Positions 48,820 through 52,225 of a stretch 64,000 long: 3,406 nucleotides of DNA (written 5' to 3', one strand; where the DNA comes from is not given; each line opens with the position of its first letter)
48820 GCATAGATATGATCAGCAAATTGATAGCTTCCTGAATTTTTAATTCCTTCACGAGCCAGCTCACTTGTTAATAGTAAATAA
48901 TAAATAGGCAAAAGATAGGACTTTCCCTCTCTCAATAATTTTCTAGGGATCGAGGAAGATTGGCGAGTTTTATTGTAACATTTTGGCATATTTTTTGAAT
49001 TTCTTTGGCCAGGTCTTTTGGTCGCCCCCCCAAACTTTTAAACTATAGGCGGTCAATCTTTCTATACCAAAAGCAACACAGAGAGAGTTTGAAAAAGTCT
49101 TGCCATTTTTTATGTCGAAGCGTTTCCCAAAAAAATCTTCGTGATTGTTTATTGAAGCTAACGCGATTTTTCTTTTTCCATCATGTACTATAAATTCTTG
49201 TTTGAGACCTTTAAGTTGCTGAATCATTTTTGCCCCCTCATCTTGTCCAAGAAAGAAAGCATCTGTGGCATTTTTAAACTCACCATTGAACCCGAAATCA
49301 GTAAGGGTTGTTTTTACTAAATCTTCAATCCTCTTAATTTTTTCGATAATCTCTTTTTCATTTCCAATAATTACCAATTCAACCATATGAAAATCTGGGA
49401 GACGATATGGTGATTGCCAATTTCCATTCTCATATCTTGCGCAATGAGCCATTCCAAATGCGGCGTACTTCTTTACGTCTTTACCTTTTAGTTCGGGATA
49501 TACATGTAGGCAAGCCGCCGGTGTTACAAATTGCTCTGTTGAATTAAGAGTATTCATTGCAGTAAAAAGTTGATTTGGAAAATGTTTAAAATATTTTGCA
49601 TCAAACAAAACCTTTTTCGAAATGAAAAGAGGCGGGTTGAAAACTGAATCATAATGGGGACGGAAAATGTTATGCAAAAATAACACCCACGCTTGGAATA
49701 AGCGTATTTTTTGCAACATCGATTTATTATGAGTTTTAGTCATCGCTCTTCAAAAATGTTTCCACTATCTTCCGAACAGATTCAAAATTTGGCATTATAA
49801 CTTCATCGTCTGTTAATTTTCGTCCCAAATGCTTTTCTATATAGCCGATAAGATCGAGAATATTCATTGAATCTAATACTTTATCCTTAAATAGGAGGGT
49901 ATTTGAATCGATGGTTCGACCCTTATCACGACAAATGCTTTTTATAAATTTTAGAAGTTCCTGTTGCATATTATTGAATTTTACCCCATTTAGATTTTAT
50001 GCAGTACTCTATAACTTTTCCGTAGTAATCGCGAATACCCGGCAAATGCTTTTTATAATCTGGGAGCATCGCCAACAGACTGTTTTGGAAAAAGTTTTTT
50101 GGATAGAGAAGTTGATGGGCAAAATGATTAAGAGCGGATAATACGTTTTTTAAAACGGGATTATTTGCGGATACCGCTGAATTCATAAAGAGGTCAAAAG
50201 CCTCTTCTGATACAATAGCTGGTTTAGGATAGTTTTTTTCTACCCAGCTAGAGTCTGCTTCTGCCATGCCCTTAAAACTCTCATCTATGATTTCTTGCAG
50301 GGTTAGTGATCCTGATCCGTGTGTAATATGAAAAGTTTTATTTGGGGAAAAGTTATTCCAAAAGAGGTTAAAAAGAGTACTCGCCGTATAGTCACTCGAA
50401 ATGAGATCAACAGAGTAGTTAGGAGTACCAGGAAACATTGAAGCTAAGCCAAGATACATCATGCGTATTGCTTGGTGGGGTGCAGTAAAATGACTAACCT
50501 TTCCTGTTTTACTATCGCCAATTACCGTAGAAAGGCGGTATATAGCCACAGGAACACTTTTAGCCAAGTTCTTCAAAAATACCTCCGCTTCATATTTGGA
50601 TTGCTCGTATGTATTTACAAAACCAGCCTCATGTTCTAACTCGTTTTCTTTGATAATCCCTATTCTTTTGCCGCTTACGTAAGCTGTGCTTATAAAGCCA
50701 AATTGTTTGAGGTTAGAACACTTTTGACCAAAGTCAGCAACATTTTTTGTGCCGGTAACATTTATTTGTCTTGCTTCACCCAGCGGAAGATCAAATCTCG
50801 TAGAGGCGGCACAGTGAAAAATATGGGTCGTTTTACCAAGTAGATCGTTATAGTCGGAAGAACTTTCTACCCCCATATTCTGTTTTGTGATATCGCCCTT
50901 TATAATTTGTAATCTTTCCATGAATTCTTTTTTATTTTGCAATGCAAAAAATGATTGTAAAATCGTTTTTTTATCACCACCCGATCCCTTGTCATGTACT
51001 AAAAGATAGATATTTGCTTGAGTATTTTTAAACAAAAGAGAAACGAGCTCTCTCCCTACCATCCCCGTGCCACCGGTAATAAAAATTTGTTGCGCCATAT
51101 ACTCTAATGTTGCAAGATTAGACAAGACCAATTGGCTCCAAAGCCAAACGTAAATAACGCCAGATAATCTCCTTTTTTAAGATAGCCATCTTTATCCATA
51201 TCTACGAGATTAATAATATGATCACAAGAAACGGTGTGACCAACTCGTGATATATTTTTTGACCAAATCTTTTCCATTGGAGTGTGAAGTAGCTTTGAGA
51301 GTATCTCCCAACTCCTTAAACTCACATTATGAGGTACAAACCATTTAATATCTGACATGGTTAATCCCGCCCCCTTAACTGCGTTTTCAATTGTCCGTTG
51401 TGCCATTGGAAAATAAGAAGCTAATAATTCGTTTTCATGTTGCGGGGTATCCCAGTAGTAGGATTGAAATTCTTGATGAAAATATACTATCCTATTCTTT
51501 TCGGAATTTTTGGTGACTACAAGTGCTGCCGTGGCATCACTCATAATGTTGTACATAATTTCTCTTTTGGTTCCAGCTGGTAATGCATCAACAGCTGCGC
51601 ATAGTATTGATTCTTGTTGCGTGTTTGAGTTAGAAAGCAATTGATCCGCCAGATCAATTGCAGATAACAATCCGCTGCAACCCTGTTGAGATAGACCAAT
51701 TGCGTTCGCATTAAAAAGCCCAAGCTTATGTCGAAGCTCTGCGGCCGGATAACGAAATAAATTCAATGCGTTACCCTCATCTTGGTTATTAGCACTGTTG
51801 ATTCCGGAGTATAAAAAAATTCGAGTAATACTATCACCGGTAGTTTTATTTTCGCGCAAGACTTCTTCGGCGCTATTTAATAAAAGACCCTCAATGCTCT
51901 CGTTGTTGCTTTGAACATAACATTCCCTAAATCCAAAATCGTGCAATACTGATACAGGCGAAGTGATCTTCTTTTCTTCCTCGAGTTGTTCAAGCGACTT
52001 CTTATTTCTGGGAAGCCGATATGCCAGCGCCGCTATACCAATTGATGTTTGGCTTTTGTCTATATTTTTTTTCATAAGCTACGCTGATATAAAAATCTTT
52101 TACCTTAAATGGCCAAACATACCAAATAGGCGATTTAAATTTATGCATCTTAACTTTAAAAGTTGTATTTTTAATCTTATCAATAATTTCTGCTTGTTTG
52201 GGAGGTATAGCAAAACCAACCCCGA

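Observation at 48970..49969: Truncated SerRS-like enzyme fused in an operon with a dedicated carrier protein (aa:CP ligase pair)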

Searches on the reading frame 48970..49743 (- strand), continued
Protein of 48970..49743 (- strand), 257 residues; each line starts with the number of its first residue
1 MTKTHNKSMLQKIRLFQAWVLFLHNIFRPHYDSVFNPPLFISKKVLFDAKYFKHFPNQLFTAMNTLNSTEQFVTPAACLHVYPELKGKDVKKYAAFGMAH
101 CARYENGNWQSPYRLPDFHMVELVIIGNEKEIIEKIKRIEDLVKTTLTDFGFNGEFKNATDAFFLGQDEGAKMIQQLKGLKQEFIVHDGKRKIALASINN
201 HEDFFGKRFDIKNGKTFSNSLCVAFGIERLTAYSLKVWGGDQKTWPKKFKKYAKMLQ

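Call 53: search_protein_families(library=pfam, proteins=[P0119, P0120, P0128, P0136, P0141, P0174, P0188, P0123, P0146, P0153], max_evalue=0.001)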
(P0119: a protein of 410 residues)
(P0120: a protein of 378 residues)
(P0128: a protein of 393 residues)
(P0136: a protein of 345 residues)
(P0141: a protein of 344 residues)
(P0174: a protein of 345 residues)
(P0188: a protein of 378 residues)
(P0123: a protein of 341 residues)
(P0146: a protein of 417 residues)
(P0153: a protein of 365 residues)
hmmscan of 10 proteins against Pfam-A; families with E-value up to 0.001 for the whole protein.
P0119 (410 aa): 1 family
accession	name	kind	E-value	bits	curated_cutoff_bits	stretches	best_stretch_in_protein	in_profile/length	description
PF00587.30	tRNA-synt_2b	-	0.0002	21.9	29.3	1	214-386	12-179/179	tRNA synthetase class II core domain (G, H, P, S and T)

P0120 (378 aa): 0 families

P0128 (393 aa): 1 family
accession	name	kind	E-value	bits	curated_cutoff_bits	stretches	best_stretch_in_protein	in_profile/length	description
PF00587.30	tRNA-synt_2b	-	1.2e-06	29.2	29.3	1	201-378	6-179/179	tRNA synthetase class II core domain (G, H, P, S and T)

P0136 (345 aa): 1 family
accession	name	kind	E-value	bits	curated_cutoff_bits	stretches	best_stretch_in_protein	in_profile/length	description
PF00587.30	tRNA-synt_2b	-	4.6e-05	24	29.3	1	115-252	38-174/179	tRNA synthetase class II core domain (G, H, P, S and T)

P0141 (344 aa): 1 family
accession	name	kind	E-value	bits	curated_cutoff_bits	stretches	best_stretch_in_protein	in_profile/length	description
PF00587.30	tRNA-synt_2b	-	0.00011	22.8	29.3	1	157-331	5-177/179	tRNA synthetase class II core domain (G, H, P, S and T)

P0174 (345 aa): 2 families
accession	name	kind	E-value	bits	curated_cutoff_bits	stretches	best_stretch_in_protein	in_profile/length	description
PF00550.31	PP-binding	-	5.7e-11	42.9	20.8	1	273-333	6-66/67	Phosphopantetheine attachment site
PF23297.2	ACP_SdgA_C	-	0.00039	20.9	27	1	268-342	13-87/95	Highly reducing polyketide synthase sdgA, C-terminal ACP domain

P0188 (378 aa): 1 family
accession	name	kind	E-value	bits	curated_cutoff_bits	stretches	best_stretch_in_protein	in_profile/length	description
PF00587.30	tRNA-synt_2b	-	9.7e-05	22.9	29.3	1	203-365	8-171/179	tRNA synthetase class II core domain (G, H, P, S and T)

P0123 (341 aa): 0 families

P0146 (417 aa): 1 family
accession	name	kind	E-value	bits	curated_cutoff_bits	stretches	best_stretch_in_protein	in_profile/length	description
PF00587.30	tRNA-synt_2b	-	7.9e-09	36.3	29.3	1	224-389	21-179/179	tRNA synthetase class II core domain (G, H, P, S and T)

P0153 (365 aa): 1 family
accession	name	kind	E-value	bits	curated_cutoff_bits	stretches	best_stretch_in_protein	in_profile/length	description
PF00587.30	tRNA-synt_2b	-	1.2e-10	42.2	29.3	1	179-343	19-176/179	tRNA synthetase class II core domain (G, H, P, S and T)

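Call 81: find_encoding_contigs(protein=P0118, flank=8000, max_places=2)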
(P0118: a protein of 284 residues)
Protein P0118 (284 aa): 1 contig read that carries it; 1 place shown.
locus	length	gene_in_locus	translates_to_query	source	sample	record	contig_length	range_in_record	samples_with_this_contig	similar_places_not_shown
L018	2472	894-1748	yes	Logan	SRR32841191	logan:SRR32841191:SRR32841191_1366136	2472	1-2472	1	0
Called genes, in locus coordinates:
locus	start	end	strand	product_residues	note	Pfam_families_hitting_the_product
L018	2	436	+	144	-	?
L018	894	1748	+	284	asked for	-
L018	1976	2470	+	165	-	?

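Call 82: find_encoding_contigs(protein=P0174, flank=8000, max_places=2)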
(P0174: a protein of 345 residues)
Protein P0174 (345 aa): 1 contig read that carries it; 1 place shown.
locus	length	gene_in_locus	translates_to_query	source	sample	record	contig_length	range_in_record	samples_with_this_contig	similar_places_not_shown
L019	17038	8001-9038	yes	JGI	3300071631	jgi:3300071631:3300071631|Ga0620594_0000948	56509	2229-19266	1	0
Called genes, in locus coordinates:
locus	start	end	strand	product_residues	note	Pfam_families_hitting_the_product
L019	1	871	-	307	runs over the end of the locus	PF02265:S1-P1_nuclease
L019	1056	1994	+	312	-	PF00398:RrnaAD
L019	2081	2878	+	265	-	PF00535:Glycos_transf_2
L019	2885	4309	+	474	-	-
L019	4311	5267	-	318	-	PF01259:SAICAR_synt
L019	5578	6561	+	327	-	PF08545:ACP_syn_III, PF08541:ACP_syn_III_C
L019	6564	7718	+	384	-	PF01073:3Beta_HSD, PF01370:Epimerase, PF04321:RmlD_sub_bind (faint), PF07993:NAD_binding_4, PF13460:NAD_binding_10 (faint), PF16363:GDP_Man_Dehyd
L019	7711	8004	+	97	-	-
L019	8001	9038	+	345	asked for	PF00550:PP-binding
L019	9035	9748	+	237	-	-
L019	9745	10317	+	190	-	-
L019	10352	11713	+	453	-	PF12147:Methyltransf_20, PF08242:Methyltransf_12 (weak), PF13649:Methyltransf_25 (weak)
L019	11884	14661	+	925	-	PF00521:DNA_topoisoIV, PF03989:DNA_gyraseA_C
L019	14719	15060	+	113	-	PF01740:STAS, PF13466:STAS_2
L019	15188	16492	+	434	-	PF07690:MFS_1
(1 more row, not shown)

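Call 85: find_encoding_contigs(protein=P0136, flank=8000, max_places=2)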
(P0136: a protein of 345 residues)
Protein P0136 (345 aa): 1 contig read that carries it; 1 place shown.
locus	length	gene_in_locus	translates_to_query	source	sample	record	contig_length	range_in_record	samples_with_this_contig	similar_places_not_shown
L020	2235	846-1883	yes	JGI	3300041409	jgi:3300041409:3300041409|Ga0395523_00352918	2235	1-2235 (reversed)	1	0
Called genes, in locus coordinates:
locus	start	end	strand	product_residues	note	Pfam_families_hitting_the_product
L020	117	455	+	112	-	-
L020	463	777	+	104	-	-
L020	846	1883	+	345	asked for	-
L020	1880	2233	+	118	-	?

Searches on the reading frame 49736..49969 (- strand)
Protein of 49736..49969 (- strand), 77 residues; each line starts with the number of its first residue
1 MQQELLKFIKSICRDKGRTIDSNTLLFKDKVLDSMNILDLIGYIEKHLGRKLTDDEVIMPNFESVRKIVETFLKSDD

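Call 3: search_protein_families(library=pfam, proteins=[window:49736-49969:-], max_evalue=0.01)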
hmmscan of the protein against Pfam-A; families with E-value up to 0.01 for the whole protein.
window:49736-49969:- (77 aa): 1 family
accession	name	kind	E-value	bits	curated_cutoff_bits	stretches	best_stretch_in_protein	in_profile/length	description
PF00550.31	PP-binding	-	0.00097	19.8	20.8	1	5-70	3-65/67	Phosphopantetheine attachment site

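Call 4: search_protein_families(library=ncbifam, proteins=[window:49736-49969:-], max_evalue=0.01)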
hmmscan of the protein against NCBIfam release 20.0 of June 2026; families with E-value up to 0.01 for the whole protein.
window:49736-49969:- (77 aa): 6 families
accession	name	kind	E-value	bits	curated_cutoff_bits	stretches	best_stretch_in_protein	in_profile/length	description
NF003757.0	PRK05350.1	equivalog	7.7e-05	22.8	65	1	18-68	24-69/83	acyl carrier protein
NF005798.0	PRK07639.1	equivalog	0.0001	22.6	100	1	20-70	26-76/91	petrobactin biosynthesis protein AsbD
NF003464.0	PRK05087.1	equivalog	0.001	19.1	68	1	1-71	3-73/78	D-alanine--poly(phosphoribitol) ligase subunit DltC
NF052616.1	ACP_for_OlsHI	equivalog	0.0023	18.2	130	1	21-70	26-75/83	ornithine lipid biosynthesis acyl carrier protein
NF058660.1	cispen_ACP_AmcB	equivalog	0.0023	18.1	80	1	19-70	22-73/80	cispentacin biosynthesis acyl carrier protein AmcB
TIGR00517.1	acyl_carrier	equivalog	0.0086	15.9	70.45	0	7-70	10-71/77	acyl carrier protein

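Call 21: search_solved_structures(query=window:49736-49969:-, max_evalue=10, show_alignments=2)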
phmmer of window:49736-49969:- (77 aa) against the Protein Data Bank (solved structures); distinct sequences matched with E-value up to 10: 23.
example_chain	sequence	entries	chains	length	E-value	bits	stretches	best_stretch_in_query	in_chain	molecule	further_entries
6cxt_A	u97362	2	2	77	0.00022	24.8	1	3-68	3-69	Alpha/beta hydrolase fold protein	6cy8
5jdx_A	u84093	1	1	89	0.036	17.8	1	18-70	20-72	Putative peptidyl carrier protein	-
7thn_E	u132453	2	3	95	0.043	17.5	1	18-70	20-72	Probable acyl carrier protein PigG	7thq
2my5_A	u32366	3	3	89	0.048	17.3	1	20-68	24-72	Peptidyl carrier protein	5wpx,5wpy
1vku_A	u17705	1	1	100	0.082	16.6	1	6-74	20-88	acyl carrier protein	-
2lki_A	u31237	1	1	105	0.085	16.6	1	18-67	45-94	Putative uncharacterized protein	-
6m01_B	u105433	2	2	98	0.095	16.4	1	28-65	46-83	Putative ACP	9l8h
8ydl_A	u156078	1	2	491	0.13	16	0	34-67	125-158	Fusion glycoprotein F2, F1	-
2my6_A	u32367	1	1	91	0.14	15.9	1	20-68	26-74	Peptidyl carrier protein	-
2l4b_A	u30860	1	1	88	0.15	15.8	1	17-57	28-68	Acyl carrier protein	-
2n5h_A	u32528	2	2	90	0.15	15.8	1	18-71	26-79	Peptidyl carrier protein PltL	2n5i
6o6e_E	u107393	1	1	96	0.18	15.5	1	18-71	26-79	Peptidyl carrier protein PltL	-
3i5q_B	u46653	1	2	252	0.23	15.2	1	30-66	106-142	Nucleoporin NUP170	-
7yn3_C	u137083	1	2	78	0.26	15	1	5-74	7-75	CcbZ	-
6lvt_A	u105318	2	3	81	0.29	14.9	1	3-56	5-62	Acyl carrier protein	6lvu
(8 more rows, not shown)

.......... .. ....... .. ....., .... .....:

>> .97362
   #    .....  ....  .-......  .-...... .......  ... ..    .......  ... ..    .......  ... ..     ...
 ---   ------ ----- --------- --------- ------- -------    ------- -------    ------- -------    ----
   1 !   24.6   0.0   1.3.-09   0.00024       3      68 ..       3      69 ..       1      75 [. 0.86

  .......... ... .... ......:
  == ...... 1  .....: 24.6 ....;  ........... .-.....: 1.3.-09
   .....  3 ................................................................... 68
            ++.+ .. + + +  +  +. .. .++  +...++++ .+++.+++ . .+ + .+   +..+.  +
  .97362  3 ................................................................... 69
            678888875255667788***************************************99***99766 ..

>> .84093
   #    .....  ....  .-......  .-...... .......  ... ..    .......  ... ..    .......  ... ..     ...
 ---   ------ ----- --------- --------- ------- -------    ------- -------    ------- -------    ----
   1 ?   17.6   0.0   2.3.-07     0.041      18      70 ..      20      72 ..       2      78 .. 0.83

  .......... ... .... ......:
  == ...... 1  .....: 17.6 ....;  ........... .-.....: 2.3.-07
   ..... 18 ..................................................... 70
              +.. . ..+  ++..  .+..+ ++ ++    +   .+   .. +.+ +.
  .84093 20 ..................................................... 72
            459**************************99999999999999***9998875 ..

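Call 51: search_solved_structures(query=A2, max_evalue=0.01, show_alignments=0)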
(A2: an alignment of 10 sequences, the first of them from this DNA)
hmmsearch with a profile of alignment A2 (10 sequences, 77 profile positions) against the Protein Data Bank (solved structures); distinct sequences matched with E-value up to 0.01: 12.
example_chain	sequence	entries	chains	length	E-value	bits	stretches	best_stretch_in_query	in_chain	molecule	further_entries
6cxt_A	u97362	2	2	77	9.8e-09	38.3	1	3-70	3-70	Alpha/beta hydrolase fold protein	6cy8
5jdx_A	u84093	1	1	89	5.7e-07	32.6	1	3-70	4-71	Putative peptidyl carrier protein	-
7thn_E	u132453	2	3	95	7.1e-07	32.4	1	3-70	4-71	Probable acyl carrier protein PigG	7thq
2n5h_A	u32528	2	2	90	9.5e-07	32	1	2-72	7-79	Peptidyl carrier protein PltL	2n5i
6o6e_E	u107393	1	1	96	1.1e-06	31.7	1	3-72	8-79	Peptidyl carrier protein PltL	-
5gxt_A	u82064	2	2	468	1.1e-05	28.5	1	3-70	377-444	Maltose-binding periplasmic protein,PigG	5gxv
2my5_A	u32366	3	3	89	3.3e-05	27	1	6-70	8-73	Peptidyl carrier protein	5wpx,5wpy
2my6_A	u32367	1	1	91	0.0003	24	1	6-70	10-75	Peptidyl carrier protein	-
7yn3_C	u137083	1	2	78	0.0011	22.2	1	8-74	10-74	CcbZ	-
9dkr_C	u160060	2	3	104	0.0027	20.9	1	8-74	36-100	CcbZ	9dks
6m01_B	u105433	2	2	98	0.0037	20.4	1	32-72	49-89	Putative ACP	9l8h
1vku_A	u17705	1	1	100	0.005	20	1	6-66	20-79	acyl carrier protein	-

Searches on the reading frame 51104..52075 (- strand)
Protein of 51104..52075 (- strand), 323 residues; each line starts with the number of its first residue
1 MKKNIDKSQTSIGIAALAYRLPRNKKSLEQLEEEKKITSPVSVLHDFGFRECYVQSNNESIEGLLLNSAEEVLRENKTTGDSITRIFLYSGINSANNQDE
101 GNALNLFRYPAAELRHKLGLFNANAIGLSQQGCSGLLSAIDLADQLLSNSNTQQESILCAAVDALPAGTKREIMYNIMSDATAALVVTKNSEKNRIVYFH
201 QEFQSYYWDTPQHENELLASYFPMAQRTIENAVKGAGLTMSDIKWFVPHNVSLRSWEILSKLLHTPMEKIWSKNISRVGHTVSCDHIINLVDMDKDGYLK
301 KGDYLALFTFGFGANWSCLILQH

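Call 3: search_protein_families(library=pfam, proteins=[window:51104-52075:-], max_evalue=0.01)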
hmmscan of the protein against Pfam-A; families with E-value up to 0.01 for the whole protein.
window:51104-52075:- (323 aa): 2 families
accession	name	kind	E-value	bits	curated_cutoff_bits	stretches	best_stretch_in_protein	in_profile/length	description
PF08541.16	ACP_syn_III_C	-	9.1e-19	67.9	26.6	1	236-322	4-89/90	3-Oxoacyl-[acyl-carrier-protein (ACP)] synthase III C terminal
PF08545.16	ACP_syn_III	-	0.00028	21.1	24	1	130-200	4-75/80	3-Oxoacyl-[acyl-carrier-protein (ACP)] synthase III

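Call 4: search_protein_families(library=ncbifam, proteins=[window:51104-52075:-], max_evalue=0.01)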
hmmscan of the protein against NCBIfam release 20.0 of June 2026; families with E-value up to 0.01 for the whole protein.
window:51104-52075:- (323 aa): 9 families
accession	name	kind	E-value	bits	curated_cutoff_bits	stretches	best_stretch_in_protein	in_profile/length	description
NF006829.0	PRK09352.1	subfamily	1.5e-18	66.8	249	1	38-322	30-320/322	beta-ketoacyl-ACP synthase 3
NF005308.0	PRK06840.1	equivalog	1.8e-16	60.1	315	2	9-198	2-183/339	3-oxoacyl-ACP synthase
TIGR00747.1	fabH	subfamily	1.9e-15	56.8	292.1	1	227-322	227-321/322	beta-ketoacyl-ACP synthase III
NF004623.0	PRK05963.1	equivalog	6.6e-11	42.1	437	2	44-197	37-178/328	beta-ketoacyl-ACP synthase III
NF005541.0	PRK07204.1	equivalog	6.2e-09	35.7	402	1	226-321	233-327/329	beta-ketoacyl-ACP synthase III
NF005293.2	PRK06816.1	subfamily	2.9e-05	23.3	450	1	225-308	274-361/378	StlD/DarB family beta-ketosynthase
NF006720.0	PRK09258.1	equivalog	0.00031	20.2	285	1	215-319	231-334/338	3-oxoacyl-ACP synthase III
NF053539.1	resorcinol_DarB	exception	0.0013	18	550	1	226-307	274-359/377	dialkylresorcinol biosynthesis protein DarB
NF005703.0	PRK07515.1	equivalog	0.0071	15.3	304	0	221-322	270-371/373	beta-ketoacyl-ACP synthase III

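Call 37: search_solved_structures(query=window:51104-52075:-, max_evalue=0.001, show_alignments=1)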
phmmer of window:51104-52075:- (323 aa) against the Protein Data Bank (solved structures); distinct sequences matched with E-value up to 0.001: 28.
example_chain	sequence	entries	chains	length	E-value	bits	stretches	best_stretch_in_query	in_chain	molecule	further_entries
2ebd_A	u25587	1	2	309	5.8e-13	51.8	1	123-322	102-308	3-oxoacyl-[acyl-carrier-protein] synthase 3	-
8vd9_A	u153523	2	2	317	1.9e-11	46.9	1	113-321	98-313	Beta-ketoacyl-[acyl-carrier-protein] synthase III 1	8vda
1ub7_A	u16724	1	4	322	1.4e-10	44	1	228-321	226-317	3-oxoacyl-[acyl-carrier protein] synthase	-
8vdb_A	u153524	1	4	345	2.8e-10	43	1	229-321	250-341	Beta-ketoacyl-[acyl-carrier-protein] synthase III 2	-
4nhd_A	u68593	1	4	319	5e-09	38.9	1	224-320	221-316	3-oxoacyl-[acyl-carrier-protein] synthase 3 protein 1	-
1hn9_A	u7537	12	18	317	2.6e-07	33.3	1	46-320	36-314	BETA-KETOACYL-ACYL CARRIER PROTEIN SYNTHASE III | 3-oxoacyl-[acyl-carrier-protein] synthase III | 3-oxoacyl-[acyl-carrier-protein] synthase 3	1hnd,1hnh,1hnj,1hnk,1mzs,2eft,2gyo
6x7r_A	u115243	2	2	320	2.7e-07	33.2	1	47-320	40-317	3-oxoacyl-[acyl-carrier-protein] synthase 3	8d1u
3il9_A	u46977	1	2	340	3e-07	33.1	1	42-320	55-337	3-oxoacyl-[acyl-carrier-protein] synthase 3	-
9ka2_A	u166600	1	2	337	3.2e-07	33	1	45-320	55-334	Beta-ketoacyl-[acyl-carrier-protein] synthase III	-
1mzj_A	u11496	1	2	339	1.1e-06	31.2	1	231-316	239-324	Beta-ketoacylsynthase III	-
1zow_A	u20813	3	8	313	1.3e-06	31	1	132-321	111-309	3-oxoacyl-[acyl-carrier-protein] synthase III | 3-oxoacyl-[acyl-carrier-protein] synthase 3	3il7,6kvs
4ylt_A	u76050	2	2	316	1.3e-06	30.9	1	105-320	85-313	3-oxoacyl-[acyl-carrier-protein] synthase 3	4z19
1ebl_A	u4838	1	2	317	1.4e-06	30.9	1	102-320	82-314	BETA-KETOACYL-ACP SYNTHASE III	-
3il3_A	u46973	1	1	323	1.4e-06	30.9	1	109-320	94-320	3-oxoacyl-[acyl-carrier-protein] synthase 3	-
4dfe_A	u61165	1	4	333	2.6e-06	30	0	227-322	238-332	3-oxoacyl-[acyl-carrier-protein] synthase 3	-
7eqi_A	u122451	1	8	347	5.1e-05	25.8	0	227-321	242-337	ChlB3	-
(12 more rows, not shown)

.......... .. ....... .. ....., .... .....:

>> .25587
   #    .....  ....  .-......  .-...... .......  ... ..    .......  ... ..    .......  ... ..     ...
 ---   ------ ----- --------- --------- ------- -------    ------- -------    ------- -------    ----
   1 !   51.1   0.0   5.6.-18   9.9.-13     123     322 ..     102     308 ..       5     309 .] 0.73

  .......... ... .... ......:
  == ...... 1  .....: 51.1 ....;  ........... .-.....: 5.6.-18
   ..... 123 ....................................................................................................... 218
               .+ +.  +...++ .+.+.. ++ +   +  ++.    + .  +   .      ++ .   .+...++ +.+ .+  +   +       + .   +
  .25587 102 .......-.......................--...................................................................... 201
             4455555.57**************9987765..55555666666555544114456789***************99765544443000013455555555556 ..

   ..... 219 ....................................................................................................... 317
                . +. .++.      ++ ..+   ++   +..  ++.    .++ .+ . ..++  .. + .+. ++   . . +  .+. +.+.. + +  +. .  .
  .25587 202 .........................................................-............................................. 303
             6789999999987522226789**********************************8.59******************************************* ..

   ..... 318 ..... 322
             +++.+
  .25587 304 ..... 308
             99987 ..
